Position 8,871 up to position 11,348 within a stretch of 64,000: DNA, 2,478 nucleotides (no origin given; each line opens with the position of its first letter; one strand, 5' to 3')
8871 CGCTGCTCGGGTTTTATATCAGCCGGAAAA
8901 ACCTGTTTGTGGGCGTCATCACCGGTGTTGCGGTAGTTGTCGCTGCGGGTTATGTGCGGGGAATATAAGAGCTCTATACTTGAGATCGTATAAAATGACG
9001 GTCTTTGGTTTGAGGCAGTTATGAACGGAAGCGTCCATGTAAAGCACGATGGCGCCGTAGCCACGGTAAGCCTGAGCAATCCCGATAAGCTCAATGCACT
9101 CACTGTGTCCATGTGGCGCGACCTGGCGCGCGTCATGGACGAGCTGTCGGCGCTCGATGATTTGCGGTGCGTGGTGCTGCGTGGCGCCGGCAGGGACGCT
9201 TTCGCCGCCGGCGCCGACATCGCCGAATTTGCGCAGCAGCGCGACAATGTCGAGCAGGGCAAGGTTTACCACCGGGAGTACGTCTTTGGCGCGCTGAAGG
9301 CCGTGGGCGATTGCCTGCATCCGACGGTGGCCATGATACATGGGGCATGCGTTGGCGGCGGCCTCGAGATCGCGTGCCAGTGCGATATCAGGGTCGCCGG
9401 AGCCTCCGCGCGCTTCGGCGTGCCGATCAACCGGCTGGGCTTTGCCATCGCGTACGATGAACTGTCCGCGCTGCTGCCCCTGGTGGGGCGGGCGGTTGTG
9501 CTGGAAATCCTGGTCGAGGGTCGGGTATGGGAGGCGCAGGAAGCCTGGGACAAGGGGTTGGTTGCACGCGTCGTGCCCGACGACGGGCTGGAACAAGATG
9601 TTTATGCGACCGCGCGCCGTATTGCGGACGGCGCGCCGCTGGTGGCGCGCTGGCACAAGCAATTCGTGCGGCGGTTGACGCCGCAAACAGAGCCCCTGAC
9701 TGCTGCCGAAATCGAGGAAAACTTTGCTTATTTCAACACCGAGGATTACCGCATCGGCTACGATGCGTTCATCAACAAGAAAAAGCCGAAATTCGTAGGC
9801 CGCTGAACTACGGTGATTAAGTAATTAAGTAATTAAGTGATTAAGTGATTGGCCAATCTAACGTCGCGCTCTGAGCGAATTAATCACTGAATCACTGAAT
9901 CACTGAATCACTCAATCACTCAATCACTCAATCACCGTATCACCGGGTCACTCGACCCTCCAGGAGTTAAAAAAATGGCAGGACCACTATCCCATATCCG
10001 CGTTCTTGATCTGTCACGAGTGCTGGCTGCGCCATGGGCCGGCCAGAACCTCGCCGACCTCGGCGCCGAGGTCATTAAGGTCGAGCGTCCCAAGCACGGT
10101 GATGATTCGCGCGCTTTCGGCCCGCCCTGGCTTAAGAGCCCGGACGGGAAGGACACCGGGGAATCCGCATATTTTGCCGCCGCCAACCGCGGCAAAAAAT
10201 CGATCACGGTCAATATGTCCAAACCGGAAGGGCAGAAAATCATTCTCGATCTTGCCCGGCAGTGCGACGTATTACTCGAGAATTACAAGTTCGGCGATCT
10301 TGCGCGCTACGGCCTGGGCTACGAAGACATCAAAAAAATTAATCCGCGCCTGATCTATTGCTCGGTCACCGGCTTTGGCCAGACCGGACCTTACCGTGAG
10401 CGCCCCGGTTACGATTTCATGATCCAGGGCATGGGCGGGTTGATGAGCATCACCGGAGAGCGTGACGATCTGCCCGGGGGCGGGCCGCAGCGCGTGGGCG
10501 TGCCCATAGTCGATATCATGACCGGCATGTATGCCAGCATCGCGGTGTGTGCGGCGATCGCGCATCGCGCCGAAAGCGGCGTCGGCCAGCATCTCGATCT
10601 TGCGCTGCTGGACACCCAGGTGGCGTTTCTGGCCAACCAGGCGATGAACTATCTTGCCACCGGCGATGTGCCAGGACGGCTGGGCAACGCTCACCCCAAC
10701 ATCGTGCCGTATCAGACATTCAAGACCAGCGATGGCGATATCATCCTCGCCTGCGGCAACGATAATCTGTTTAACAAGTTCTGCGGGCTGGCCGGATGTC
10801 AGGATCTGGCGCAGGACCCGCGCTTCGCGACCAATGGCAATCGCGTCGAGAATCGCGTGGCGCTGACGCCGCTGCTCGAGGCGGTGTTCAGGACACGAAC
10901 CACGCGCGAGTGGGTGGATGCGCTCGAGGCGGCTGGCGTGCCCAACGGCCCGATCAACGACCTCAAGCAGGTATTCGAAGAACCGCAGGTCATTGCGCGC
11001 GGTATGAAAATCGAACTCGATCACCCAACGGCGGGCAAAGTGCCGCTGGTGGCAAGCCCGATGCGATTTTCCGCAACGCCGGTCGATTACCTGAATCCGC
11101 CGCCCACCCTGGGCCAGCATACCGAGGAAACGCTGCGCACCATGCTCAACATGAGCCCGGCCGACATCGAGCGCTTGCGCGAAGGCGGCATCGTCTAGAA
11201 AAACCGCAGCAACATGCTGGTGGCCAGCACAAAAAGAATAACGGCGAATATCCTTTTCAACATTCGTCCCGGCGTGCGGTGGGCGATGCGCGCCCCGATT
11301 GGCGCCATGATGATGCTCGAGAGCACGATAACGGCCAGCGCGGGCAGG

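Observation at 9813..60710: Window-wide family of intergenic inverted arrays built from 8-nt units (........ / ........)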

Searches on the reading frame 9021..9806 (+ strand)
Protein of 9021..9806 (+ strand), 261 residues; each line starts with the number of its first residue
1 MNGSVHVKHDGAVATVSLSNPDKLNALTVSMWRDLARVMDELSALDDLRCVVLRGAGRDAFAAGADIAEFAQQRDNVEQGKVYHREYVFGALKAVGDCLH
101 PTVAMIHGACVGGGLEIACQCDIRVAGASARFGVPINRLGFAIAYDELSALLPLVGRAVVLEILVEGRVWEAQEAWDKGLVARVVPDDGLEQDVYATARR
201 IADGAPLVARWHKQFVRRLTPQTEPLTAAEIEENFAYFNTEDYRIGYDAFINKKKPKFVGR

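Call 96: search_protein_families(library=pfam, proteins=[window:9021-9806:+], max_evalue=0.00001)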
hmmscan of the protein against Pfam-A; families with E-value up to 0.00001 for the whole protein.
window:9021-9806:+ (261 aa): 2 families
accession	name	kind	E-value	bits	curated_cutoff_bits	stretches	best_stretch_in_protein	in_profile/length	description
PF00378.25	ECH_1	-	2.5e-44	151.9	27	1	11-260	4-250/251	Enoyl-CoA hydratase/isomerase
PF16113.10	ECH_2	-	1.4e-25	90.9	27.2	1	14-188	2-175/335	Enoyl-CoA hydratase/isomerase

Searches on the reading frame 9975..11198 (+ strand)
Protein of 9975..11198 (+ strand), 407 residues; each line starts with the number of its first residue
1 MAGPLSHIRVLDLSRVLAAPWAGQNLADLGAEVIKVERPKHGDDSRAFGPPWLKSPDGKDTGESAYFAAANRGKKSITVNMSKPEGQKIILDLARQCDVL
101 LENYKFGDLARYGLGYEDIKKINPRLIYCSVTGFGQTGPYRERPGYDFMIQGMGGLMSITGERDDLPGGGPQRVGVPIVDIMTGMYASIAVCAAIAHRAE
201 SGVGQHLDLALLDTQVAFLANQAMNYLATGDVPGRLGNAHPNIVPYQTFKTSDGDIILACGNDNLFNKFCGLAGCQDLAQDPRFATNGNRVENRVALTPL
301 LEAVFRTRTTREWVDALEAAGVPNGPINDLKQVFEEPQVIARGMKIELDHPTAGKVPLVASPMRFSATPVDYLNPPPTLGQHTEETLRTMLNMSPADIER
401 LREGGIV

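Call 96: search_protein_families(library=pfam, proteins=[window:9975-11198:+], max_evalue=0.00001)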
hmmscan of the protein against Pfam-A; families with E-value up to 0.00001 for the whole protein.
window:9975-11198:+ (407 aa): 1 family
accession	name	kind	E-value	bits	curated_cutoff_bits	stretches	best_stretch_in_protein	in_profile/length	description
PF02515.22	CoA_transf_3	-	2.6e-135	451.7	23.3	1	5-383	1-366/366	CoA-transferase family III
